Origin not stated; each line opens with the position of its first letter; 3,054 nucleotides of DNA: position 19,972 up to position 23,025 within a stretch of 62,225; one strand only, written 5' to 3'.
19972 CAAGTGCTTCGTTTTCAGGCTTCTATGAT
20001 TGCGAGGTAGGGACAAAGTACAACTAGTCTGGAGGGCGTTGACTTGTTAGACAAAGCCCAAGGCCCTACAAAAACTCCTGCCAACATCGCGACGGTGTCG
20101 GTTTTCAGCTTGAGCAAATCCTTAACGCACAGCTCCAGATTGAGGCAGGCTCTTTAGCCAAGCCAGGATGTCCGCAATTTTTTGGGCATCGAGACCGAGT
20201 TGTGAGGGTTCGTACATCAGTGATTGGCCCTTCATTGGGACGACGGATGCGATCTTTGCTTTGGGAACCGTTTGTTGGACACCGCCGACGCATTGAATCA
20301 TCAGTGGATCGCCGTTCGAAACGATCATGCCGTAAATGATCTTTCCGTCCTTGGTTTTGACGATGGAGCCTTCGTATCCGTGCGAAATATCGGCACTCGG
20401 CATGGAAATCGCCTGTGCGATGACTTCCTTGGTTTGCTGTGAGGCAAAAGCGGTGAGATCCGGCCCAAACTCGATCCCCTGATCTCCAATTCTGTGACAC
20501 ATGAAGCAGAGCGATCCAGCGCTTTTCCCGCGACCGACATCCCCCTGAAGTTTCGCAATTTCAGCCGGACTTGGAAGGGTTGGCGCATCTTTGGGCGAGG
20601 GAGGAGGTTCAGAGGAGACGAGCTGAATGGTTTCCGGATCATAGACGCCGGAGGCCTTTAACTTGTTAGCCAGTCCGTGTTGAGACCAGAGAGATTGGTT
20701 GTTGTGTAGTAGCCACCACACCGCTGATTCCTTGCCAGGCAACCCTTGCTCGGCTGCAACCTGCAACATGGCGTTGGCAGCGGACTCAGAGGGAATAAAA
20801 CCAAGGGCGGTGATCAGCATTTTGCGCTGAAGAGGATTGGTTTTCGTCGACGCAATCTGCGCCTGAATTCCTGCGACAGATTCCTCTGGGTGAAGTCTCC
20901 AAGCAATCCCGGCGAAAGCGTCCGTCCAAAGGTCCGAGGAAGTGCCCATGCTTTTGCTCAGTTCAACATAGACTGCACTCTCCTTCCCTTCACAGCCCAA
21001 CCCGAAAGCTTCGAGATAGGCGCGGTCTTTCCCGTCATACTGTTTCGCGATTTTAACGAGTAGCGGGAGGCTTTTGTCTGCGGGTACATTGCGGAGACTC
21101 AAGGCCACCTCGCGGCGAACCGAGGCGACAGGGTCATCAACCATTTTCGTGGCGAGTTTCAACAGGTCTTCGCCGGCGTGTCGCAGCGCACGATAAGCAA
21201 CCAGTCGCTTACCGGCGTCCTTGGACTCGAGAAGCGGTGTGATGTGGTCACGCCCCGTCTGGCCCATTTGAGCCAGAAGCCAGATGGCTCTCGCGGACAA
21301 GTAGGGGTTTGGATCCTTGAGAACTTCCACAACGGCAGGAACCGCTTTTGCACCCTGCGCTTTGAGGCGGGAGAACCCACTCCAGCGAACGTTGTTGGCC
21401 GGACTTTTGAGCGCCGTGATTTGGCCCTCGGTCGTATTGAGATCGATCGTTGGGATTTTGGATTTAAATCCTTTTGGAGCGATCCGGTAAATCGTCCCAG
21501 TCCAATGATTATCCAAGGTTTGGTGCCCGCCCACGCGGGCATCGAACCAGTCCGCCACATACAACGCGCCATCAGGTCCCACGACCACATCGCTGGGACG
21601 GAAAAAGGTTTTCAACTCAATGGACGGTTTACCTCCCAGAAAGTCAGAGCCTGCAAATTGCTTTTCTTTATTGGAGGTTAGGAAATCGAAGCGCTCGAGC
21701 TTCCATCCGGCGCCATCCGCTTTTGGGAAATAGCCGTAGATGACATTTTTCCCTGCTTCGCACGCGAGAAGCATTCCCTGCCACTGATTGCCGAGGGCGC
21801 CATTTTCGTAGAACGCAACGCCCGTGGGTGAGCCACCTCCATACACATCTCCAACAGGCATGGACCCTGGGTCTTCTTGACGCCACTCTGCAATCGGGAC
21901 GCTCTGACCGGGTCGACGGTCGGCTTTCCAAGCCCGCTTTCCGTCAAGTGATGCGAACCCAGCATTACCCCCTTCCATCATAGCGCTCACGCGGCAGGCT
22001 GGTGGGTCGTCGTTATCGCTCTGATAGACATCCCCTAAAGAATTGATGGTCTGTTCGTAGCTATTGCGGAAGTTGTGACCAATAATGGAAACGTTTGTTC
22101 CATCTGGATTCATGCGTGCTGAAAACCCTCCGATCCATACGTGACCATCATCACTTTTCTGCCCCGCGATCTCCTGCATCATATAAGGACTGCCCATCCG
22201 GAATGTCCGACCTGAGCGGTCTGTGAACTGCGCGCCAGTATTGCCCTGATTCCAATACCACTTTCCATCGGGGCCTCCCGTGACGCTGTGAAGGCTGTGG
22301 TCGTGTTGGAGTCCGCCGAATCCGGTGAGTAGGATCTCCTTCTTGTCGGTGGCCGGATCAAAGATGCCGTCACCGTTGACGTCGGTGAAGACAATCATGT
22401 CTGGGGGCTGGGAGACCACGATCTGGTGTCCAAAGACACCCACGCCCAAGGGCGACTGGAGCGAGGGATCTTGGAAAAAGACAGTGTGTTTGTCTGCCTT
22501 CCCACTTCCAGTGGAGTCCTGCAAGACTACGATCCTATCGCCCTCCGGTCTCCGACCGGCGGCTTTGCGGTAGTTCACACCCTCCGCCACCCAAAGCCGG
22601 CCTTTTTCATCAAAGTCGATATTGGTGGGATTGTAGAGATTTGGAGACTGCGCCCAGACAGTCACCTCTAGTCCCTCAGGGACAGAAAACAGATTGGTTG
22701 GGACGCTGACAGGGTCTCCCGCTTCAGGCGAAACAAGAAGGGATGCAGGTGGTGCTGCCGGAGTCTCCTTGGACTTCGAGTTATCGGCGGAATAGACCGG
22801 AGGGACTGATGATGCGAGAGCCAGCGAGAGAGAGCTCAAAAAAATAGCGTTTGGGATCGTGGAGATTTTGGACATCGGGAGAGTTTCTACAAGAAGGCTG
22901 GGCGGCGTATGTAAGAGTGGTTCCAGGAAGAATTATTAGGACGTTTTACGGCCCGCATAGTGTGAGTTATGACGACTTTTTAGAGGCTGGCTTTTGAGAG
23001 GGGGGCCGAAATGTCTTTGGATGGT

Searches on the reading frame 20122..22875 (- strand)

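Call 3: search_protein_families(library=pfam, proteins=[window:20122-22875:-], max_evalue=0.01)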
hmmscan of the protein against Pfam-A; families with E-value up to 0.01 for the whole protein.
window:20122-22875:- (917 aa): 5 families
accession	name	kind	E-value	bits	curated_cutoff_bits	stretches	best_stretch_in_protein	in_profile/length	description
PF23500.1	DUF7133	-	5.4e-49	167.9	27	1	62-460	8-364/385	Domain of unknown function (DUF7133)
PF13646.12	HEAT_2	-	1.4e-12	48.1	27.7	2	545-614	4-75/88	HEAT repeats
PF00034.26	Cytochrom_C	-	8.9e-05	24.2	21.3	0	789-826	11-49/90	Cytochrome c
PF01436.27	NHL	-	0.0022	18.4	20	0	426-442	3-19/28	NHL repeat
PF02985.28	HEAT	-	0.0039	17.8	23.5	0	512-539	2-29/31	HEAT repeat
